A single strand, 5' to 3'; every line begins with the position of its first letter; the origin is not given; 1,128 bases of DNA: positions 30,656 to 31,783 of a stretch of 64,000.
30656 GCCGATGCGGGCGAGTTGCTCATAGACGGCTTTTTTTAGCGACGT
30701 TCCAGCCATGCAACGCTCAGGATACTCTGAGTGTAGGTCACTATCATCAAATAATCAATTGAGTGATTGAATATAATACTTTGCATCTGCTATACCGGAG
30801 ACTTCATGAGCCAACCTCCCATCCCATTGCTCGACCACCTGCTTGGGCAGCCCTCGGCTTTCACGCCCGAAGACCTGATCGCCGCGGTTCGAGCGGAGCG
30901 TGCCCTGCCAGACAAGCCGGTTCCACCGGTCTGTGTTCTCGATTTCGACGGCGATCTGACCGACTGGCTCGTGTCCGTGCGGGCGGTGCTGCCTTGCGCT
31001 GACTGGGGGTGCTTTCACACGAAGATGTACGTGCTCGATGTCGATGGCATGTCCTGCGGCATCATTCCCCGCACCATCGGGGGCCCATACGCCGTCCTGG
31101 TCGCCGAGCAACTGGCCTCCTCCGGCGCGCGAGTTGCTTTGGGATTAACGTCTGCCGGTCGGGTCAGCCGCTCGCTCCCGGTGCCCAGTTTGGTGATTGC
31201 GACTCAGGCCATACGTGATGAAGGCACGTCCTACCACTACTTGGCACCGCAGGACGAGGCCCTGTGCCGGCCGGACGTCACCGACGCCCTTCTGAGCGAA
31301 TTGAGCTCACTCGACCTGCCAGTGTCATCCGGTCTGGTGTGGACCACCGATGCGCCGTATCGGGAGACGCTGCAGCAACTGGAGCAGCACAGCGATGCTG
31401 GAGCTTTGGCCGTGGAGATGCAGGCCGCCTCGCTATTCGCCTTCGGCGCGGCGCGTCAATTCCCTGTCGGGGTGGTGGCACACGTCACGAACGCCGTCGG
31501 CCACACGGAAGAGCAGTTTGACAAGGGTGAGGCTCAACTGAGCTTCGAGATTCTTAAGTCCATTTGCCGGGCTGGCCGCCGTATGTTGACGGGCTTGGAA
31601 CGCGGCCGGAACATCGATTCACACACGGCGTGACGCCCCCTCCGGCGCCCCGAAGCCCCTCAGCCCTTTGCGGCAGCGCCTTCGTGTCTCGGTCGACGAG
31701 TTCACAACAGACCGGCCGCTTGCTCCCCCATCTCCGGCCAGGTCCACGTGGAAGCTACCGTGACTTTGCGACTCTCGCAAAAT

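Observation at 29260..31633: Candidate system: ArsR-rhodanese sensor, Sec methyltransferase and divergent nucleoside phosphorylase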

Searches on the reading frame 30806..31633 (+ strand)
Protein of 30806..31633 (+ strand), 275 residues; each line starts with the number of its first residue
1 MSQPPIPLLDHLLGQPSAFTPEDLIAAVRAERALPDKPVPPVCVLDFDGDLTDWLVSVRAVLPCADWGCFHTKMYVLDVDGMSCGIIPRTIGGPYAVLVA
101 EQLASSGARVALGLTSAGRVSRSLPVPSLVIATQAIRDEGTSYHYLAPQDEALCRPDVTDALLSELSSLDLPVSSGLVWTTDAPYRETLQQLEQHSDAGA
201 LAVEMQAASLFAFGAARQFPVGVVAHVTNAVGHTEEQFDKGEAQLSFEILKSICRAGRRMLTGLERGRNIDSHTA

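Call 7: search_protein_families(library=pfam, proteins=[window:30806-31630:+], max_evalue=0.01)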
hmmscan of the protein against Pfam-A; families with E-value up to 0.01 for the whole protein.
window:30806-31630:+ (275 aa): 1 family
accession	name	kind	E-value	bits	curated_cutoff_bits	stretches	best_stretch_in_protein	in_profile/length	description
PF01048.26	PNP_UDP_1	-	6.1e-25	88.4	25.1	1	80-242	40-212/233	Phosphorylase superfamily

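Call 8: search_protein_families(library=ncbifam, proteins=[window:30806-31630:+], max_evalue=0.01)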
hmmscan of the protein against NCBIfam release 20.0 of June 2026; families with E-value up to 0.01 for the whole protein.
window:30806-31630:+ (275 aa): 9 families
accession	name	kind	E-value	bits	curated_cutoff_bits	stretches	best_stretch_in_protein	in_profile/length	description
TIGR01718.1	Uridine-psphlse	equivalog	1.7e-14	53.8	280.3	1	75-235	46-219/245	uridine phosphorylase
NF005500.0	PRK07115.1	equivalog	1.6e-12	47.3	264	1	83-225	64-207/261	AMP nucleosidase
NF008383.0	PRK11178.1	equivalog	1.7e-10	40.6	262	1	74-229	52-221/254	uridine phosphorylase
TIGR01721.1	AMN-like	hypoth_equivalog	5.3e-10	38.9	307.2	1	85-225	63-205/269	AMP nucleosidase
TIGR00107.1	deoD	equivalog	8.7e-09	35.2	232.25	1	100-248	71-219/232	purine-nucleoside phosphorylase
NF004489.0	PRK05819.1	subfamily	6.7e-08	32.1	230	1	97-248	72-223/236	DeoD-type purine-nucleoside phosphorylase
NF009914.0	PRK13374.1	subfamily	8.3e-06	25.6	338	1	92-247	66-222/235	DeoD-type purine-nucleoside phosphorylase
NF004079.0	PRK05584.1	equivalog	0.003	17.1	169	1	74-237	33-207/232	5'-methylthioadenosine/adenosylhomocysteine nucleosidase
TIGR03468.1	HpnG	hypoth_equivalog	0.0041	16.7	187.1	1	100-229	38-156/212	hopanoid-associated phosphorylase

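Call 11: find_homologous_proteins(query=window:30806-31630:+, max_evalue=0.00001)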
Query window:30806-31630:+ (275 aa): 6181 proteins with E <= 0.00001 among 8000 candidates; the best 120 are listed.
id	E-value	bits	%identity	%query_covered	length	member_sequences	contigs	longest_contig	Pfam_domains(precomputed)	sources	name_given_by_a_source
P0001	1.8e-179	613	100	100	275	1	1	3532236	PF01048.27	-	-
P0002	5.8e-151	519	88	99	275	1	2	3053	PF01048.27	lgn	-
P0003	6.7e-130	450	76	97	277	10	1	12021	PF01048.27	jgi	jgi:uridine phosphorylase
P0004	7.2e-129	447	77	95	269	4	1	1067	PF01048.27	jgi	jgi:uridine phosphorylase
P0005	7.7e-128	444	74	98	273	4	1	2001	PF01048.27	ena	-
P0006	1.8e-127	442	75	96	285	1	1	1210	PF01048.27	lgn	-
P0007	2.6e-127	442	74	98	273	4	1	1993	PF01048.27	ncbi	-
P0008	2.1e-126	439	74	98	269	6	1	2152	PF01048.27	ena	-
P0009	5.6e-126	437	74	98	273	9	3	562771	PF01048.27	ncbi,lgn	-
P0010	6.3e-126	437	74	98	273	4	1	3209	PF01048.27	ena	-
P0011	6.3e-126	437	76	95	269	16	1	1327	PF01048.27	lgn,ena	-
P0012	8.1e-126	437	74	93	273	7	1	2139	PF01048.27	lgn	-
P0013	1.3e-125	436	72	98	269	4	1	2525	PF01048.27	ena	-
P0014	1.5e-125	436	74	96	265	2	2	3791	PF01048.27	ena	-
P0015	1.6e-125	436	72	97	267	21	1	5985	PF01048.27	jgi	jgi:uridine phosphorylase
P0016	1.4e-124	433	74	95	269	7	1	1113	PF01048.27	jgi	-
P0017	1.5e-124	433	75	94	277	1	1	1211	PF01048.27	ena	-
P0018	6.2e-124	431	75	95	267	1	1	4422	PF01048.27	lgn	-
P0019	1.7e-123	429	74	95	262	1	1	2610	PF01048.27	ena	-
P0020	2.2e-123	429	72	99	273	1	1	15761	PF01048.27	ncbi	-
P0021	2.4e-123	429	72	96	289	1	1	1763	PF01048.27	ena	-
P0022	5.4e-123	428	77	91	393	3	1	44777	PF00702.33,PF01048.27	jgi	jgi:uridine phosphorylase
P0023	7.2e-123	427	72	96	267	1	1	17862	PF01048.27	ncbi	-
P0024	3.2e-122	425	73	96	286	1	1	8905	PF01048.27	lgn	-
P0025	1.2e-121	423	74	94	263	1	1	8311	PF01048.27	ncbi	-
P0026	3.2e-121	422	71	97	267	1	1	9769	PF01048.27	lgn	-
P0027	6.6e-120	418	75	93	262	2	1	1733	PF01048.27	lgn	-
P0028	7.6e-120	417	72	94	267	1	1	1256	PF01048.27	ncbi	-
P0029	3.1e-118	412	69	97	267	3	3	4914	PF01048.27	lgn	-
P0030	1.0e-117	410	68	97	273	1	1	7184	PF01048.27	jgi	jgi:uridine phosphorylase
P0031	1.4e-117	410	70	98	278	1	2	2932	PF01048.27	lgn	-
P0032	1.5e-116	407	69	97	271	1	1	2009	PF01048.27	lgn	-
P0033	3.4e-116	405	68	97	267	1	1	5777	PF01048.27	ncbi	-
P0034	1.2e-115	404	70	95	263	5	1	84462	PF01048.27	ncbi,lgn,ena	-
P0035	2.7e-115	402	70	96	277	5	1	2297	PF01048.27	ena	-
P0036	1.5e-114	400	70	95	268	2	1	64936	PF01048.27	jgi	jgi:uridine phosphorylase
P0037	2.4e-114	399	67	97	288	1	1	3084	PF01048.27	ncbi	-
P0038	8.5e-114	398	69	95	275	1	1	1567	PF01048.27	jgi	jgi:uridine phosphorylase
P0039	3.6e-112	392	68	95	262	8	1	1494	PF01048.27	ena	-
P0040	1.5e-109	384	68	93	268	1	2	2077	PF01048.27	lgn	-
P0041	7.5e-108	378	64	96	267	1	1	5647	PF01048.27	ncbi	-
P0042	1.3e-107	377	65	96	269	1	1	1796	PF01048.27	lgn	-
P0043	2.2e-107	376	68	93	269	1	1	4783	PF01048.27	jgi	jgi:uridine phosphorylase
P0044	7.1e-107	375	69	89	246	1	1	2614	PF01048.27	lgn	-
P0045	9.2e-107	374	66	93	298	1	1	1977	PF01048.27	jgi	jgi:uridine phosphorylase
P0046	1.6e-106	374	66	94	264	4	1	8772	PF01048.27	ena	-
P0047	3.8e-106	372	67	92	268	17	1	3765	PF01048.27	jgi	-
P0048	6.1e-106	372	66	90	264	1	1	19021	PF01048.27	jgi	jgi:uridine phosphorylase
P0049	1.8e-105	370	67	95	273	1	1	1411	PF01048.27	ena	-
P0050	2.6e-105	370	65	93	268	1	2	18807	PF01048.27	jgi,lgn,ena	jgi:uridine phosphorylase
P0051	3.0e-105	370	63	96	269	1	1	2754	PF01048.27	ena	-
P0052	6.2e-105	368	65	95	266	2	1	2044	PF01048.27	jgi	jgi:uridine phosphorylase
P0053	7.4e-105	368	66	93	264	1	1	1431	PF01048.27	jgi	jgi:uridine phosphorylase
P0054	1.3e-104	367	64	95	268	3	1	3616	PF01048.27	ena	-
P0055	1.6e-104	367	65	94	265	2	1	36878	PF01048.27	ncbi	-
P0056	1.7e-104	367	66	93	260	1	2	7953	PF01048.27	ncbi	-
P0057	2.9e-104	366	66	93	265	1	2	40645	PF01048.27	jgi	-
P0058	3.9e-104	366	64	95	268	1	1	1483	PF01048.27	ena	-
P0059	4.1e-104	366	66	95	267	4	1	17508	PF01048.27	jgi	jgi:uridine phosphorylase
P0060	4.6e-104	366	63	93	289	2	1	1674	PF01048.27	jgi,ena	-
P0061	6.6e-104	365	65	94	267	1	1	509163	PF01048.27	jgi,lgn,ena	-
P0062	8.0e-104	365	64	93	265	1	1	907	PF01048.27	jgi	-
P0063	1.3e-103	364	66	92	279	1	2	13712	PF01048.27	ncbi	-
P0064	1.4e-103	364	65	93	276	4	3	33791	PF01048.27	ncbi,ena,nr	ncbi:MAG: nucleoside phosphorylase [Nitrososphaerota archaeon]|nr:nucleoside phosphorylase [Nitrosos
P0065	1.4e-103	364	64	93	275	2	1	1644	PF01048.27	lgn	-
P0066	1.6e-103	364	63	95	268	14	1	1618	PF01048.27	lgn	-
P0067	1.7e-103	364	69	89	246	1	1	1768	PF01048.27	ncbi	-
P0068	1.7e-103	364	65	93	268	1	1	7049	PF01048.27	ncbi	-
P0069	2.7e-103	363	65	92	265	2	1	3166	PF01048.27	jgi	jgi:uridine phosphorylase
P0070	3.5e-103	363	64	93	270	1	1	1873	PF01048.27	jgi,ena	-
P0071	4.0e-103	363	62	96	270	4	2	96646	PF01048.27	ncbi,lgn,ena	-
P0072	4.2e-103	362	64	93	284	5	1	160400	PF01048.27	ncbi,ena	-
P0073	5.2e-103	362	65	95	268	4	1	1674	PF01048.27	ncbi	-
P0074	5.9e-103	362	62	93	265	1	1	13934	PF01048.27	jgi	jgi:uridine phosphorylase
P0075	6.1e-103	362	62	93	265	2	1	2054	PF01048.27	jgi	jgi:uridine phosphorylase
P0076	6.9e-103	362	63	93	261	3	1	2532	PF01048.27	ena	-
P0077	7.7e-103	362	65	93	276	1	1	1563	PF01048.27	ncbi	-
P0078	8.8e-103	361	63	93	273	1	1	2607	PF01048.27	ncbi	-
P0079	1.0e-102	361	64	94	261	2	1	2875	PF01048.27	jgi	jgi:uridine phosphorylase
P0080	1.0e-102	361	64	93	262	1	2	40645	PF01048.27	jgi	-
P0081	1.2e-102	361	64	93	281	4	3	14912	PF01048.27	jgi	jgi:uridine phosphorylase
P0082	1.2e-102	361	63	93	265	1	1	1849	PF01048.27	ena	-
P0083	1.4e-102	361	63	95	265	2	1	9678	PF01048.27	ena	-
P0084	1.6e-102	361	62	96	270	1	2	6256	PF01048.27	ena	-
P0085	1.9e-102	360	62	93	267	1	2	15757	PF01048.27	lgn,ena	-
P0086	1.9e-102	360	64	95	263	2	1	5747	PF01048.27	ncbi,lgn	-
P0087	2.1e-102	360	65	93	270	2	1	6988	PF01048.27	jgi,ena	-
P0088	2.2e-102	360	65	95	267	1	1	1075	PF01048.27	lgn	-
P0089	2.4e-102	360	64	93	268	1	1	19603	PF01048.27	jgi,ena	-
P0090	2.5e-102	360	65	93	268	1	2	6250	PF01048.27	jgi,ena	-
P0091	3.0e-102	360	63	95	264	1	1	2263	PF01048.27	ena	-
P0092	3.4e-102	359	64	94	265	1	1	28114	PF01048.27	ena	-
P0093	3.5e-102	359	64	93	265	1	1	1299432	PF01048.27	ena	-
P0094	3.9e-102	359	62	95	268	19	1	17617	PF01048.27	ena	-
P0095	4.5e-102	359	64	93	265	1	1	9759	PF01048.27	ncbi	-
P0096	4.6e-102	359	64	95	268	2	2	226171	PF01048.27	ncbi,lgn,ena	-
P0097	4.7e-102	359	64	95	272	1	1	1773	PF01048.27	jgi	jgi:uridine phosphorylase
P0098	5.5e-102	359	62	93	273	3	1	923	PF01048.27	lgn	-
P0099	5.7e-102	359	64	93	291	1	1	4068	PF01048.27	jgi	jgi:uridine phosphorylase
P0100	5.7e-102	359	61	98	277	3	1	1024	PF01048.27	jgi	-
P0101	6.1e-102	359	63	93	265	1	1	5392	PF01048.27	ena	-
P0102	7.4e-102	358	65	95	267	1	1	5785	PF01048.27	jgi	-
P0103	7.8e-102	358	64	93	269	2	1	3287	PF01048.27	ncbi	-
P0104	9.8e-102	358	64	93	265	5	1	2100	PF01048.27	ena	-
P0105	1.0e-101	358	61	95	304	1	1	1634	PF01048.27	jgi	jgi:uridine phosphorylase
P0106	1.1e-101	358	63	93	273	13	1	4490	PF01048.27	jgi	-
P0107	1.2e-101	358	62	93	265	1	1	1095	PF01048.27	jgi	-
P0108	1.3e-101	358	61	93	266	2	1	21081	PF01048.27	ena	-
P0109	1.3e-101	358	62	97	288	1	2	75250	PF01048.27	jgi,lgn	jgi:uridine phosphorylase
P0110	1.6e-101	357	65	93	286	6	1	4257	PF01048.27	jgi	jgi:uridine phosphorylase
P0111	1.6e-101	357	61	95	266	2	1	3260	PF01048.27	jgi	-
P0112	1.6e-101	357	62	95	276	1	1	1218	PF01048.27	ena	-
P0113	1.6e-101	357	61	96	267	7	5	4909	PF01048.27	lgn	-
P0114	2.2e-101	357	61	95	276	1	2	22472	PF01048.27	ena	-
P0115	2.2e-101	357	63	93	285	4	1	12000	PF01048.27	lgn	-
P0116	3.0e-101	356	65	93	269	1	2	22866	PF01048.27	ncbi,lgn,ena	-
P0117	3.0e-101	356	63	95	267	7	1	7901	PF01048.27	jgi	jgi:uridine phosphorylase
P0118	3.2e-101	356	62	94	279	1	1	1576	PF01048.27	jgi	jgi:uridine phosphorylase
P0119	3.7e-101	356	64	93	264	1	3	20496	PF01048.27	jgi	jgi:uridine phosphorylase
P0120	4.0e-101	356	62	95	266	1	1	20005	PF01048.27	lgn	-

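Call 13: find_related_loci(query=A1, collection=genome_contigs, flank=8000)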
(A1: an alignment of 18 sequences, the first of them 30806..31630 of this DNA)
Query A1 (275 aa) in genome_contigs; peptide patterns used: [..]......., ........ (x = any residue, [..] = any of these).
600 stretches matched a pattern (row limit reached: there are more); 567 encode a relative of the query (tblastn E <= 1e-3); the best 80 are kept; 80 distinct loci.
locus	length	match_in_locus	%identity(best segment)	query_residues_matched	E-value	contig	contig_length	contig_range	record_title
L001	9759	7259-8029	64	6-262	8e-107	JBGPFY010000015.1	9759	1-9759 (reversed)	MAG: Nitrososphaeria archaeon isolate OBJ_0618_7090110_55 k141_560813_length_9759_cov_16.6200, whole genome shotgun sequ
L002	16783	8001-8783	59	6-266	4e-102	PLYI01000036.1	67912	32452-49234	MAG: Candidatus Bathyarchaeota archaeon isolate palsa_989 73.20120700_P3D.286_contig_179227, whole genome shotgun sequen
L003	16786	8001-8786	63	1-261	3e-102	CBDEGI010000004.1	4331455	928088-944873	MAG: Bryobacterales bacterium isolate 10a21c94-7eb8-427e-b2a2-b5379825a615 genome assembly, contig: contig_4, whole geno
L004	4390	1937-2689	63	6-256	5e-101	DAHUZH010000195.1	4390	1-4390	MAG TPA_asm: Acidobacteriaceae bacterium isolate clean1686 NODE_195_length_4390_cov_4.357292, whole genome shotgun seque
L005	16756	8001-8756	63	10-261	4e-100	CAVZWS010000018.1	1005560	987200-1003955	MAG: Bryobacterales bacterium isolate MFD01872.bin.2.168 genome assembly, contig: contig_82192, whole genome shotgun seq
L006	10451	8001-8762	63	6-259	4e-100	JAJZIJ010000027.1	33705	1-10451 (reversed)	MAG: Acidobacteria bacterium isolate LSA3.bin29 NODE_1839_length_33705_cov_3.375960, whole genome shotgun sequence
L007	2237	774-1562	62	6-267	5e-104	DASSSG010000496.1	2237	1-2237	MAG TPA_asm: Bryobacteraceae bacterium isolate SMAG_U509 k141_1172499, whole genome shotgun sequence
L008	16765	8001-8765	59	7-261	7e-100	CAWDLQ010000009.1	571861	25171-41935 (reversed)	MAG: uncultured Acidobacteriaceae bacterium isolate MFD04463.bin.3.6 genome assembly, contig: contig_4202, whole genome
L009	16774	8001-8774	60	6-263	2e-99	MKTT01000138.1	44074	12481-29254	MAG: Planctomycetales bacterium 71-10 scnpilot_p_inoc_scaffold_757, whole genome shotgun sequence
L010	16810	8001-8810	57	1-269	4e-99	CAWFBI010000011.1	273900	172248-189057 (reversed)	MAG: uncultured Acidobacteriaceae bacterium isolate MFD02248.bin.2.22 genome assembly, contig: contig_5338, whole genome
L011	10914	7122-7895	58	6-263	2e-98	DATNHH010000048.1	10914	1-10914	MAG TPA_asm: Nitrososphaerales archaeon isolate SMAG_U11342 k141_138396, whole genome shotgun sequence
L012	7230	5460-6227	59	6-261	2e-98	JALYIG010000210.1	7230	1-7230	MAG: Acidobacteriota bacterium isolate HIE bin19 SD1475-77_k127_671159, whole genome shotgun sequence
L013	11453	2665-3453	58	6-268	5e-98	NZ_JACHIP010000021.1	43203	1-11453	Granulicella aggregans strain M8UP14 Ga0401177_21, whole genome shotgun sequence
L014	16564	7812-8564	59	7-257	3e-97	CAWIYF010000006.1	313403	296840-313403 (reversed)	MAG: Candidatus Bathyarchaeota archaeon isolate MFD05942.bin.1.284 genome assembly, contig: contig_43953, whole genome s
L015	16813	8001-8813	60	1-273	2e-97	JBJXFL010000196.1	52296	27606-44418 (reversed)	MAG: Bryobacteraceae bacterium isolate F1F2.bin.453 k127_2751801, whole genome shotgun sequence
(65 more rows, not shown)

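Call 24: search_solved_structures(query=A1, max_evalue=0.001, show_alignments=2)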
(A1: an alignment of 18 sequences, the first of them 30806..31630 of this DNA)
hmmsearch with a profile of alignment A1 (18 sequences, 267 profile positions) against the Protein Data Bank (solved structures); distinct sequences matched with E-value up to 0.001: 74 (the best 60 are shown).
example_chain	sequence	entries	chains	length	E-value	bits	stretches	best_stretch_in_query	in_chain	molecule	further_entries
1odi_A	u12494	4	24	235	3.4e-19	72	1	80-233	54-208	PURINE NUCLEOSIDE PHOSPHORYLASE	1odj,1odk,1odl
1jds_A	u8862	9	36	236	1.3e-17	66.8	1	76-232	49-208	5'-METHYLTHIOADENOSINE PHOSPHORYLASE | 5'-deoxy-5'-methylthioadenosine phosphorylase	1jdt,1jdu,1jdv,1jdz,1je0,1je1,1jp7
4lnh_A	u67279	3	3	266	1.6e-17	66.5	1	80-237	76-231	Uridine phosphorylase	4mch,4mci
3o6v_A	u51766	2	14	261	3.8e-16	62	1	73-261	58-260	Uridine phosphorylase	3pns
4g8j_A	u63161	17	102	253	5e-16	61.6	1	73-261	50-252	Uridine phosphorylase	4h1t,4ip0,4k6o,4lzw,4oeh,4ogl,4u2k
5lhv_A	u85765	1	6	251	5.3e-16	61.5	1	73-261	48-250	Uridine phosphorylase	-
4i2v_A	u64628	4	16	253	1.3e-14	56.9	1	75-259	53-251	Uridine phosphorylase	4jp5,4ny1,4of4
1tgv_A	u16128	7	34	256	2e-14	56.3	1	74-260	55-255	uridine phosphorylase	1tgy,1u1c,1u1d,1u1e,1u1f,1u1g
7q31_AAA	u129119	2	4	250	3.2e-14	55.7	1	74-260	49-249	Uridine phosphorylase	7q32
1k3f_A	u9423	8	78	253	3.3e-14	55.6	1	74-260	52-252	uridine phosphorylase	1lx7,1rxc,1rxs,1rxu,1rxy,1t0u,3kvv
7q1i_AAA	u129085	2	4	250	3.5e-14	55.5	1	74-260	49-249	Uridine phosphorylase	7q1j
1ryz_A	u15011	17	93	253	6.2e-14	54.7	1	75-260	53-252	Uridine phosphorylase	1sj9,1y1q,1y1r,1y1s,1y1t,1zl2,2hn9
2i8a_A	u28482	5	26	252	8.8e-14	54.2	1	75-260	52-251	Uridine phosphorylase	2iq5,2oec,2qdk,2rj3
3c74_A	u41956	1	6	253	8.8e-14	54.2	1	75-260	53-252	Uridine phosphorylase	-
2oxf_A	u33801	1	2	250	8.8e-14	54.2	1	75-260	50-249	Uridine phosphorylase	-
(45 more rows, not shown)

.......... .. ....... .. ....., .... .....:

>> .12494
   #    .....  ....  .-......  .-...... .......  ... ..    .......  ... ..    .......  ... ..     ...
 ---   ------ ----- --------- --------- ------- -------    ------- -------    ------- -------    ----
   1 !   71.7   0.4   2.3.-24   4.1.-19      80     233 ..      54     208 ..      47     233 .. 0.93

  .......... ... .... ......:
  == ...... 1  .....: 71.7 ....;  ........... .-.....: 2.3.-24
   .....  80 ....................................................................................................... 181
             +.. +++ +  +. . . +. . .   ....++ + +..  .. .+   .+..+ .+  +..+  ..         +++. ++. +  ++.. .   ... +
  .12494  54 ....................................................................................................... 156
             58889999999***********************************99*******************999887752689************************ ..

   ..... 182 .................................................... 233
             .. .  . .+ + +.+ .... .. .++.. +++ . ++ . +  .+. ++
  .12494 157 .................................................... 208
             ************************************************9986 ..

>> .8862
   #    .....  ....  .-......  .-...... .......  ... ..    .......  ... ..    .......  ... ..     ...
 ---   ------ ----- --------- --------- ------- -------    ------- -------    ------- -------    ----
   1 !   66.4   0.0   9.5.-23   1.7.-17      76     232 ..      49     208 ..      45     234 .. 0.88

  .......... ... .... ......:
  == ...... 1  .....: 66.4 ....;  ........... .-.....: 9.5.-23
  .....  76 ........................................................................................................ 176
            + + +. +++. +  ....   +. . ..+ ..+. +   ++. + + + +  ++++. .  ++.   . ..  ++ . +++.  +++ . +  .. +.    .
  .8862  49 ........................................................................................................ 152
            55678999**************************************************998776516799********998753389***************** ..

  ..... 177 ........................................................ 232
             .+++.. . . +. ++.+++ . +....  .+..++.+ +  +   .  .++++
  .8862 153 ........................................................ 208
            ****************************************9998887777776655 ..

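Call 48: predict_structure(alignment_id=A1)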
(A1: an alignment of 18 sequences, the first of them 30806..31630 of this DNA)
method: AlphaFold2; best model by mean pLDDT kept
length: 275 residues; sequences in the alignment: 18
mean_pLDDT: 87.7   pTM: 0.87
mean pLDDT of the five models: 87.7, 83.3, 82.6, 82.2, 81.4
residues with pLDDT >= 90: 173; 70-90: 68; 50-70: 34; < 50: 0
segments of 3 or more residues with pLDDT < 50: none
pLDDT, mean of each block of 10 residues (from residue 1): 59 66 82 86 95 97 87 94 96 89 93 95 94 92 81 97 97 97 83 94 95 95 91 62 92 97 76 57
secondary structure, 60 per line:
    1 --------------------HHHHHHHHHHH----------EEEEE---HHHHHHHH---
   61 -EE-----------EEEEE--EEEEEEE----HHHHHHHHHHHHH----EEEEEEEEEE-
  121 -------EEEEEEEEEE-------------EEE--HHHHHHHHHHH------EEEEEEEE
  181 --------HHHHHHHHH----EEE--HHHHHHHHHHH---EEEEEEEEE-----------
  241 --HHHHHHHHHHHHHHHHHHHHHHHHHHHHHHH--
elements in order: H21-31 E42-46 H50-57 E75-79 E82-88 H93-105 E110-119 E128-137 E151-153 H156-166 E173-180 H189-197 E202-204 H207-217 E221-229 H243-273
